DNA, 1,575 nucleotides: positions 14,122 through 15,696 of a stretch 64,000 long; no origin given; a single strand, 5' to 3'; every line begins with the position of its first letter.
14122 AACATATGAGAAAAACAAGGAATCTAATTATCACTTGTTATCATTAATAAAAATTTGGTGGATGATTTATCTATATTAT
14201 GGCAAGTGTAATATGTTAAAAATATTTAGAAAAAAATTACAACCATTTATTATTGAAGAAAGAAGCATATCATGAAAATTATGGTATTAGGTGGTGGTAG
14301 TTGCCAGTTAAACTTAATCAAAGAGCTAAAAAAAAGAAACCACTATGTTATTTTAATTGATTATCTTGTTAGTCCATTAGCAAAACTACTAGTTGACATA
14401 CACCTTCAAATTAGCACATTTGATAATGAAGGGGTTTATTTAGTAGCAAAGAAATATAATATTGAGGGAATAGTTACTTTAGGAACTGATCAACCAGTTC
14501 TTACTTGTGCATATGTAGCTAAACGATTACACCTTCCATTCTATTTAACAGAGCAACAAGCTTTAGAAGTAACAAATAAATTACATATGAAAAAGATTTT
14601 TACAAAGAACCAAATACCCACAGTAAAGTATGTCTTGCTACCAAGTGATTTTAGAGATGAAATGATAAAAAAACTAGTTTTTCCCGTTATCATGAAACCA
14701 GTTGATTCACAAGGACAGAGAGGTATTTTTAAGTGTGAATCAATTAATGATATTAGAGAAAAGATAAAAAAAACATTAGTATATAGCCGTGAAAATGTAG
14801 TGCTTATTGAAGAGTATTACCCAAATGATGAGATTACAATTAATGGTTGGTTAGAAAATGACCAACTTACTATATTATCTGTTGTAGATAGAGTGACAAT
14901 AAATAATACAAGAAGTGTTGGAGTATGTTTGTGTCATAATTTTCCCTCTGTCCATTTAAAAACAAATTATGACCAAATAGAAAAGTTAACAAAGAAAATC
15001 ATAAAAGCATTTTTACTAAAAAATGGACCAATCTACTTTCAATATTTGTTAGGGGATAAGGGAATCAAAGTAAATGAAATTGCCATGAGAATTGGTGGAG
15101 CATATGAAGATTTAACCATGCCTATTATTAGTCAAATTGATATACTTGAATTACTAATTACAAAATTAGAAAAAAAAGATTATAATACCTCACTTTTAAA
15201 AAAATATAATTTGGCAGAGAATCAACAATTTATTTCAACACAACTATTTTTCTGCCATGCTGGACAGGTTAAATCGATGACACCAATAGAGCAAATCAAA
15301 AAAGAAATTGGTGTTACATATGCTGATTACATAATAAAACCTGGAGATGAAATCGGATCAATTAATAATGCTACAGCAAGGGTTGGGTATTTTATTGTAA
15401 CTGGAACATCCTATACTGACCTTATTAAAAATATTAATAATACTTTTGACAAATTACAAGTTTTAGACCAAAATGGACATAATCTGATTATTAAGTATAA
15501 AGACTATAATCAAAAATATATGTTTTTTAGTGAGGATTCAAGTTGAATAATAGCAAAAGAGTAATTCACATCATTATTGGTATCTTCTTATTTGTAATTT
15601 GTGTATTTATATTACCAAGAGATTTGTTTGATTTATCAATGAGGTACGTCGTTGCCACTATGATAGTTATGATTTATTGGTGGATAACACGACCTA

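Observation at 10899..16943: Translationally coupled five-gene cassette: GT-C, WecE-type aminotransferase, GT2, ATP-grasp ligase and DASS-type permease; a possible novel envelope amino-sugar decoration pathway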

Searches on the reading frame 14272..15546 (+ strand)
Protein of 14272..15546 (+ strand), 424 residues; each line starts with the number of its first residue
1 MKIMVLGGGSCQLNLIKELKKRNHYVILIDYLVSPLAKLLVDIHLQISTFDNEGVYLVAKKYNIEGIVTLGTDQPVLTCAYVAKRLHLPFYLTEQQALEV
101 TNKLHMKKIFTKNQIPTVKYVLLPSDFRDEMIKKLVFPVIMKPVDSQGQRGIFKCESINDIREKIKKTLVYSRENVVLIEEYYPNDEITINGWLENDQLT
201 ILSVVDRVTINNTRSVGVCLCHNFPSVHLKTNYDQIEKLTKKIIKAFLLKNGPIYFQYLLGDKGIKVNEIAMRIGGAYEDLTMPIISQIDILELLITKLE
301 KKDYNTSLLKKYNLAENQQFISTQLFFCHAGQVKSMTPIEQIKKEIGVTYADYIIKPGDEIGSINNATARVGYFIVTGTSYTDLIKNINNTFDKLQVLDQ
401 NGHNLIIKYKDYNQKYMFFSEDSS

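Call 3: search_protein_families(library=pfam, proteins=[window:14272-15546:+], max_evalue=0.01)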
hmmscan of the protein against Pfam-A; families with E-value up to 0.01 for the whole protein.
window:14272-15546:+ (424 aa): 6 families
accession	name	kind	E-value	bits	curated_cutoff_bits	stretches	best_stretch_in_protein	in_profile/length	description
PF18603.7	LAL_C2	-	3e-11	43.9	29.4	1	325-397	3-75/78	L-amino acid ligase C-terminal domain 2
PF13535.11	ATP-grasp_4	-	2.4e-10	40.7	27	1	136-277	2-156/160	ATP-grasp domain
PF07478.18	Dala_Dala_lig_C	-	7.9e-08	32.5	24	1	124-208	24-105/204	D-ala D-ala ligase C-terminus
PF02222.28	ATP-grasp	-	1.2e-05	25.5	27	1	109-274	2-163/179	ATP-grasp domain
PF02655.19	ATP-grasp_3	-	0.0001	22.9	23.2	1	101-276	2-159/160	ATP-grasp domain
PF01071.24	GARS_A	-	0.00041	20.7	27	1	101-275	1-190/194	Phosphoribosylglycinamide synthetase, ATP-grasp (A) domain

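Call 4: search_protein_families(library=ncbifam, proteins=[window:14272-15546:+], max_evalue=0.01)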
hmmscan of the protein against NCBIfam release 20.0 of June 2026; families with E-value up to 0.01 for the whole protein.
window:14272-15546:+ (424 aa): 25 families
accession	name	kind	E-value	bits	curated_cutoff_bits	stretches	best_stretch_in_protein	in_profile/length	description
NF002563.0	PRK02186.1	subfamily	8.6e-15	54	625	1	44-297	50-300/890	argininosuccinate lyase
NF005543.0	PRK07206.1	subfamily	3.5e-14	52.3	302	1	51-380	58-393/416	hypothetical protein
NF041595.1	dap_A_syn_DdaF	equivalog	5.4e-13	48.5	840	1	59-388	73-406/424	dapdiamide A synthase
NF053643.1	Ddl_archaea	equivalog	9.6e-12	44.5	500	1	58-296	56-292/367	putative pseudomurein biosynthesis ATP-grasp protein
TIGR01205.1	D_ala_D_alaTIGR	subfamily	4.8e-11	42.2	245.65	1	101-208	105-216/318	D-alanine--D-alanine ligase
NF009405.0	PRK12767.1-4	equivalog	8.2e-11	41.4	390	1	101-278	111-270/320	carbamoyl phosphate synthase-like protein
NF009402.0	PRK12767.1-1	equivalog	1.1e-09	37.5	218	1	100-276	112-278/329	carbamoyl phosphate synthase-like protein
TIGR01369.1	CPSaseII_lrg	equivalog_domain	1.5e-09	36.1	1027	1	50-294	616-856/1052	carbamoyl-phosphate synthase (glutamine-hydrolyzing) large subunit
NF002378.0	PRK01372.1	subfamily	1.4e-08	33.8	243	1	102-205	100-200/305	D-alanine--D-alanine ligase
TIGR01161.1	purK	equivalog_domain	1e-07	31.6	318.4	1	2-274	1-266/362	5-(carboxyamino)imidazole ribonucleotide synthase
NF002527.0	PRK01966.1-3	equivalog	1.3e-07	31.2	310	1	89-206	104-224/332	D-alanine--D-alanine ligase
NF002529.0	PRK01966.1-5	equivalog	3.1e-07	29.7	472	1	101-197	126-224/348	D-alanine--D-alanine ligase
NF003671.0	PRK05294.1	equivalog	4.1e-07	28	599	1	52-289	615-848/1058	carbamoyl-phosphate synthase large subunit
NF002526.0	PRK01966.1-2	equivalog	5e-07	28.9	449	1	102-200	135-238/362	D-alanine--D-alanine ligase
NF004679.0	PRK06019.1-5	equivalog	1.6e-06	27.2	326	1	1-273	3-267/376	5-(carboxyamino)imidazole ribonucleotide synthase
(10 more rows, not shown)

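Call 6: find_encoding_contigs(protein=window:14272-15546:+, flank=10000, max_places=10)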
Protein window:14272-15546:+ (424 aa): 4 contigs read that carry it; 2 places shown.
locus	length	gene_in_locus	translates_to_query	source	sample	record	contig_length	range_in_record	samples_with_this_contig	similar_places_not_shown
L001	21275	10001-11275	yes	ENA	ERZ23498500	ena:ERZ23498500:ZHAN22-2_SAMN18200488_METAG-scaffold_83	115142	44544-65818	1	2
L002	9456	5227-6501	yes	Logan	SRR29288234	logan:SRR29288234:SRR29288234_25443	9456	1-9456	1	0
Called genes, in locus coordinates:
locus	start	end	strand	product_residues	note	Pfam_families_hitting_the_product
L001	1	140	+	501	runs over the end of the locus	PF08903:DUF1846, PF20921:DUF1846_C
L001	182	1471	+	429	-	PF03313:SDH_alpha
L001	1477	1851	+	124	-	PF01042:Ribonuc_L-PSP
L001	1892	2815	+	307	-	PF00294:PfkB, PF08543:Phos_pyr_kin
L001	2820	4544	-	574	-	PF13510:Fer2_4, PF10588:NADH-G_4Fe-4S_3, PF14697:Fer4_21 (weak), PF22117:Fer4_Nqo3 (weak), PF12838:Fer4_7 (weak), PF00037:Fer4 (weak), PF02906:Fe_hyd_lg_C, PF02256:Fe_hyd_SSU, +1 more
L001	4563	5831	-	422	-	PF01512:Complex1_51K, PF10589:NADH_4Fe-4S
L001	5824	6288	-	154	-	PF01257:2Fe-2S_thioredx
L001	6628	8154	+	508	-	PF02366:PMT (weak), PF13231:PMT_2 (weak)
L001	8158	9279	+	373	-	PF01041:DegT_DnrJ_EryC1, PF00155:Aminotran_1_2 (weak)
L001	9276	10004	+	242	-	PF00535:Glycos_transf_2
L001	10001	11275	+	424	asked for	PF02222:ATP-grasp (weak), PF07478:Dala_Dala_lig_C, PF13535:ATP-grasp_4, PF18603:LAL_C2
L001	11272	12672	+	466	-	PF00939:Na_sulph_symp, PF03600:CitMHS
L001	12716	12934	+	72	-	PF01206:TusA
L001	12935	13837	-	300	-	PF00126:HTH_1, PF03466:LysR_substrate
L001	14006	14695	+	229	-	PF04143:Sulf_transp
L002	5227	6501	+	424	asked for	PF02222:ATP-grasp (weak), PF07478:Dala_Dala_lig_C, PF13535:ATP-grasp_4, PF18603:LAL_C2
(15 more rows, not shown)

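Call 7: find_homologous_proteins(query=window:14272-15546:+, max_evalue=0.00001)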
Query window:14272-15546:+ (424 aa): 1292 proteins with E <= 0.00001 among 8000 candidates; the best 120 are listed.
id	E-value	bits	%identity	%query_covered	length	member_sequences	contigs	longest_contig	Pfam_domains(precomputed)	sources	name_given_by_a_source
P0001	3.7e-278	940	100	100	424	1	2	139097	PF13535.12,PF02222.28,PF18603.8,PF07478.19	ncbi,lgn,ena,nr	ncbi:MAG: ATP-grasp domain-containing protein [Clostridiales bacterium]|nr:ATP-grasp domain-containi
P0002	4.7e-258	874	92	100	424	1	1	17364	PF13535.12,PF18603.8,PF07478.19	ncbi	-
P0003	5.2e-215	732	77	100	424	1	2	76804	PF13535.12,PF18603.8,PF07478.19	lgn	-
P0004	3.7e-214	729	78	99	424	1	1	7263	PF13535.12,PF18603.8,PF07478.19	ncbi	-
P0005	1.1e-152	527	56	99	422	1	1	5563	PF13535.12,PF18603.8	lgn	-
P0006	1.4e-149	517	55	100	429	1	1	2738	PF13535.12,PF18603.8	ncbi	-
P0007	3.8e-149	515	57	99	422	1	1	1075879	PF13535.12,PF18603.8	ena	-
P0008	3.6e-146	505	55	100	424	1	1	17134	PF13535.12,PF18603.8,PF07478.19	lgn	-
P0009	1.5e-144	500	55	99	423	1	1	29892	PF13535.12,PF18603.8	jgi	-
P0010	3.0e-144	499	54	99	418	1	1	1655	PF13535.12,PF02222.28,PF18603.8,PF07478.19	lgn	-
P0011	4.1e-144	499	55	99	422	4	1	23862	PF13535.12,PF02222.28,PF18603.8,PF07478.19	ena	-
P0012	5.4e-144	498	55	98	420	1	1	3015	PF13535.12,PF02222.28,PF01071.25,PF18603.8,PF07478.19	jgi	jgi:biotin carboxylase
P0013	1.1e-143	497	55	99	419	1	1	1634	PF13535.12,PF02222.28,PF01071.25,PF07478.19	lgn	-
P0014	1.4e-143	497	54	99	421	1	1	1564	PF13535.12,PF01071.25,PF18603.8,PF07478.19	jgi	jgi:biotin carboxylase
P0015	3.5e-143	495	55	99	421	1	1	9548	PF13535.12,PF02222.28,PF02655.20,PF21360.4,PF18603.8,PF07478.19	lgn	-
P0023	2.0e-141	490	54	99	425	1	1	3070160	PF13535.12,PF18603.8,PF07478.19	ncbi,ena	-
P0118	3.8e-120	420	48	97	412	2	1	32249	PF13535.12,PF14305.12,PF02222.28,PF01071.25,PF18603.8,PF07478.19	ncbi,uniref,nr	ncbi:ATP-grasp domain-containing protein [Sporosalibacterium faouarense]|uniref:ATP-grasp domain-con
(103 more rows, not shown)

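Call 12: find_related_loci(query=A1, collection=genome_contigs, flank=10000)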
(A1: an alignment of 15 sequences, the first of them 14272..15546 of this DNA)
Query A1 (424 aa) in genome_contigs; peptide patterns used: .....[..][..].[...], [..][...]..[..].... (x = any residue, [..] = any of these).
434 stretches matched a pattern; 404 encode a relative of the query (tblastn E <= 1e-3); the best 80 are kept; 80 distinct loci.
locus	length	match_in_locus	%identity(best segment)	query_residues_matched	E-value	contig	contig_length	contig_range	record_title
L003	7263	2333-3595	78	1-421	0e+0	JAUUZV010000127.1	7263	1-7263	MAG: Clostridia bacterium isolate CSMAG_202 CSMAG_202_k127_15744070_length_7263_cov_11.2607, whole genome shotgun sequen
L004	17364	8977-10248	92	1-424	0e+0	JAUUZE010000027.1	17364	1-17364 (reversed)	MAG: Clostridia bacterium isolate CSMAG_185 CSMAG_185_k127_5953184_length_17364_cov_118.3642, whole genome shotgun seque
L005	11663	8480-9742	50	1-421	8e-151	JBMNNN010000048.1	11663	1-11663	MAG: Christensenellales bacterium isolate SBF912SR1HQ0051 scaffold_9180_c1, whole genome shotgun sequence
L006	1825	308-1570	50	1-421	7e-163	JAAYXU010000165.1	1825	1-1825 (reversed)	MAG: Clostridiales bacterium isolate AS06rmzACSIP_180 288156_AS06, whole genome shotgun sequence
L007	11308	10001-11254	51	1-418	4e-150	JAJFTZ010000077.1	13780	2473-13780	MAG: Eubacteriales bacterium isolate bin.350 k141_3062018, whole genome shotgun sequence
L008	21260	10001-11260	52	1-420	5e-149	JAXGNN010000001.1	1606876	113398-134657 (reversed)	MAG: Christensenellales bacterium isolate AnMBR.bin257 bin257_1, whole genome shotgun sequence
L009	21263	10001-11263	54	1-421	6e-148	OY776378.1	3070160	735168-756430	MAG: Christensenellaceae bacterium isolate 810d6d61-b0c4-42bb-bd3a-0296a85592aa genome assembly, chromosome: 1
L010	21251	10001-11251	53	1-418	5e-145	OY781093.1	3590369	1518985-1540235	MAG: Christensenellaceae bacterium isolate 0d35d9bd-b5b0-4a05-a9e0-6f20998331e6 genome assembly, chromosome: 1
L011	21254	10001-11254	50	1-418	1e-144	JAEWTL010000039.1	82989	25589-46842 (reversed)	MAG: Bacillota bacterium isolate OH_SDB_141 k127_1189040, whole genome shotgun sequence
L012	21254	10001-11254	51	1-418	8e-144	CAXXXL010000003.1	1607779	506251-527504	MAG: Christensenellaceae bacterium isolate f799d269-9f17-4ef2-88a6-4e1788b66faa genome assembly, contig: contig_3, whole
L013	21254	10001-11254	50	1-418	2e-142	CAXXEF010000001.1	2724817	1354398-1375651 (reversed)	MAG: uncultured Sporobacter sp. isolate 4b14805b-64d4-423f-aa7f-1f340707d805 genome assembly, contig: contig_1, whole ge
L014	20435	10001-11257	50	1-419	1e-141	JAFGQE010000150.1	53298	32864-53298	MAG: Clostridia bacterium isolate Zod_Metabat.73 k87_11524824, whole genome shotgun sequence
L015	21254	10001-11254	51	1-418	3e-141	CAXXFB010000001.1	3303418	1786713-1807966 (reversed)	MAG: Christensenellaceae bacterium isolate 086d21dd-391b-4e05-b467-ec890eab2947 genome assembly, contig: contig_1, whole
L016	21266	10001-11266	50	1-422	7e-139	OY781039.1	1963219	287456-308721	MAG: Erysipelotrichaceae bacterium isolate a6ca34db-146c-4b31-b779-49751cb40439 genome assembly, chromosome: 1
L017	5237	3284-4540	51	1-419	5e-140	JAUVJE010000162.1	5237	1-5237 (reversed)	MAG: Clostridia bacterium isolate CSMAG_446 CSMAG_446_k127_3117248_length_5237_cov_27.0043, whole genome shotgun sequenc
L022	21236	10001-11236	48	1-412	1e-126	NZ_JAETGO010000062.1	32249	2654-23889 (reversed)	Sporosalibacterium faouarense strain SOL3f37 617, whole genome shotgun sequence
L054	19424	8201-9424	44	1-408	6e-118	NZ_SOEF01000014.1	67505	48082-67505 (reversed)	Halanaerobium congolense strain DSMZ 11287 Ga0206404_114, whole genome shotgun sequence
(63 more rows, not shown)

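Call 15: find_encoding_contigs(protein=P0118, flank=10000, max_places=2)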
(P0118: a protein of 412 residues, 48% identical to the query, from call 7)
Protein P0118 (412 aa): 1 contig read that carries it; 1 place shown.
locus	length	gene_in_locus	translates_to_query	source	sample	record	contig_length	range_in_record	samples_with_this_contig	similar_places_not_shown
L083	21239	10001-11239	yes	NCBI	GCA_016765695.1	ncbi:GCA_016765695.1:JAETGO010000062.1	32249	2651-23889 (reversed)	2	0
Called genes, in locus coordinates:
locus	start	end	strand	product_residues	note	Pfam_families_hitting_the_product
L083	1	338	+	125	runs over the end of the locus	PF02001:DUF134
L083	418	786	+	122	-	PF02579:Nitro_FeMo-Co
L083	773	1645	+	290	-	PF01656:CbiA, PF10609:ParA (faint), PF13614:AAA_31 (faint), PF00037:Fer4 (weak), PF12837:Fer4_6 (weak), PF13237:Fer4_10 (weak), PF14697:Fer4_21 (weak), PF13187:Fer4_9 (weak), +3 more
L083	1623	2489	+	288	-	PF01656:CbiA, PF13614:AAA_31 (faint), PF00037:Fer4 (faint), PF12837:Fer4_6 (faint), PF13237:Fer4_10 (faint), PF14697:Fer4_21, PF12838:Fer4_7 (weak), PF10609:ParA (weak)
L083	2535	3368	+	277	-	PF10609:ParA, PF01656:CbiA, PF13614:AAA_31 (faint)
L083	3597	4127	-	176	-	PF04143:Sulf_transp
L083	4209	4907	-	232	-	PF04143:Sulf_transp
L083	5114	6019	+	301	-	PF00126:HTH_1, PF03466:LysR_substrate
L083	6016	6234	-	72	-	PF01206:TusA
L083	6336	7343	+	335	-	PF01073:3Beta_HSD, PF01370:Epimerase, PF02719:Polysacc_synt_2, PF04321:RmlD_sub_bind, PF16363:GDP_Man_Dehyd, PF07993:NAD_binding_4 (weak)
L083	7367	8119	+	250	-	PF00483:NTP_transferase, PF12804:NTP_transf_3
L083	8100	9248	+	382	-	PF00155:Aminotran_1_2 (weak), PF01041:DegT_DnrJ_EryC1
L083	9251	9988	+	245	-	PF00535:Glycos_transf_2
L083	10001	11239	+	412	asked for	PF14305:ATPgrasp_TupA (weak), PF01071:GARS_A, PF02222:ATP-grasp, PF07478:Dala_Dala_lig_C, PF13535:ATP-grasp_4, PF18603:LAL_C2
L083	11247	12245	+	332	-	PF13379:NMT1_2 (weak), PF09084:NMT1 (weak)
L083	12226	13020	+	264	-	PF00528:BPD_transp_1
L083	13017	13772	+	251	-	PF00005:ABC_tran, PF13304:AAA_21 (faint)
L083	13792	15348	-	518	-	PF02366:PMT, PF13231:PMT_2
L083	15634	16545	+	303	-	PF00581:Rhodanese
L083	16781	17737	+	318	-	PF00581:Rhodanese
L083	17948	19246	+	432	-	PF04143:Sulf_transp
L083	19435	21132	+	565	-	PF01266:DAO (faint), PF03486:HI0933_like (faint), PF07992:Pyr_redox_2, PF13434:Lys_Orn_oxgnase, PF13738:Pyr_redox_3 (weak), PF00070:Pyr_redox, PF02852:Pyr_redox_dim, PF00581:Rhodanese, +1 more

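Call 16: find_encoding_contigs(protein=P0023, flank=10000, max_places=2)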
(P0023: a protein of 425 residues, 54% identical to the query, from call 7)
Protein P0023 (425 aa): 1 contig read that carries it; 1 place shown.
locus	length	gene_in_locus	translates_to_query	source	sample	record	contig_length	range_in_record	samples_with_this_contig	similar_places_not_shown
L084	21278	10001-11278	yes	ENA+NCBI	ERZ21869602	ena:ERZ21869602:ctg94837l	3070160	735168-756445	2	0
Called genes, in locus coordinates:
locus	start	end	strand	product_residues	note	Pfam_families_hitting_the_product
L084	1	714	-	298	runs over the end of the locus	PF00126:HTH_1, PF03466:LysR_substrate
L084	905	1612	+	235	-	PF04143:Sulf_transp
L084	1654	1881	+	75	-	PF01206:TusA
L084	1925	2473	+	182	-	PF04143:Sulf_transp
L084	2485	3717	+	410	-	PF00890:FAD_binding_2 (faint), PF01946:Thi4 (weak), PF03486:HI0933_like (faint), PF07992:Pyr_redox_2, PF12831:FAD_oxidored (weak), PF13738:Pyr_redox_3, PF00070:Pyr_redox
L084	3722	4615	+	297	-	PF00581:Rhodanese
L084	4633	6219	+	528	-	PF00581:Rhodanese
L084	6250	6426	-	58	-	-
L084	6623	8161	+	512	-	-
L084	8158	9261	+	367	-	PF01041:DegT_DnrJ_EryC1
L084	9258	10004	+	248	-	PF13641:Glyco_tranf_2_3, PF00535:Glycos_transf_2, PF10111:Glyco_tranf_2_2 (weak)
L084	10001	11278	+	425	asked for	PF07478:Dala_Dala_lig_C (weak), PF13535:ATP-grasp_4, PF18603:LAL_C2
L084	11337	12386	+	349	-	PF01073:3Beta_HSD, PF01370:Epimerase, PF02719:Polysacc_synt_2, PF04321:RmlD_sub_bind, PF07993:NAD_binding_4, PF16363:GDP_Man_Dehyd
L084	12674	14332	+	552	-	PF01471:PG_binding_1, PF00877:NLPC_P60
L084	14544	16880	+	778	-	PF00933:Glyco_hydro_3, PF01915:Glyco_hydro_3_C, PF14310:Fn3-like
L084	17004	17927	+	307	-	PF00226:DnaJ, PF01556:DnaJ_C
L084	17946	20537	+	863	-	PF02861:Clp_N, PF23569:NBD_SMAX1 (weak), PF00004:AAA, PF17871:AAA_lid_9, PF00004:AAA, PF07724:AAA_2, PF07728:AAA_5, PF10431:ClpB_D2-small, +7 more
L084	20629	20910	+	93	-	-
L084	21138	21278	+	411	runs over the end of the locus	PF12832:MFS_1_like (weak), PF07690:MFS_1, PF00083:Sugar_tr, PF12832:MFS_1_like, PF07690:MFS_1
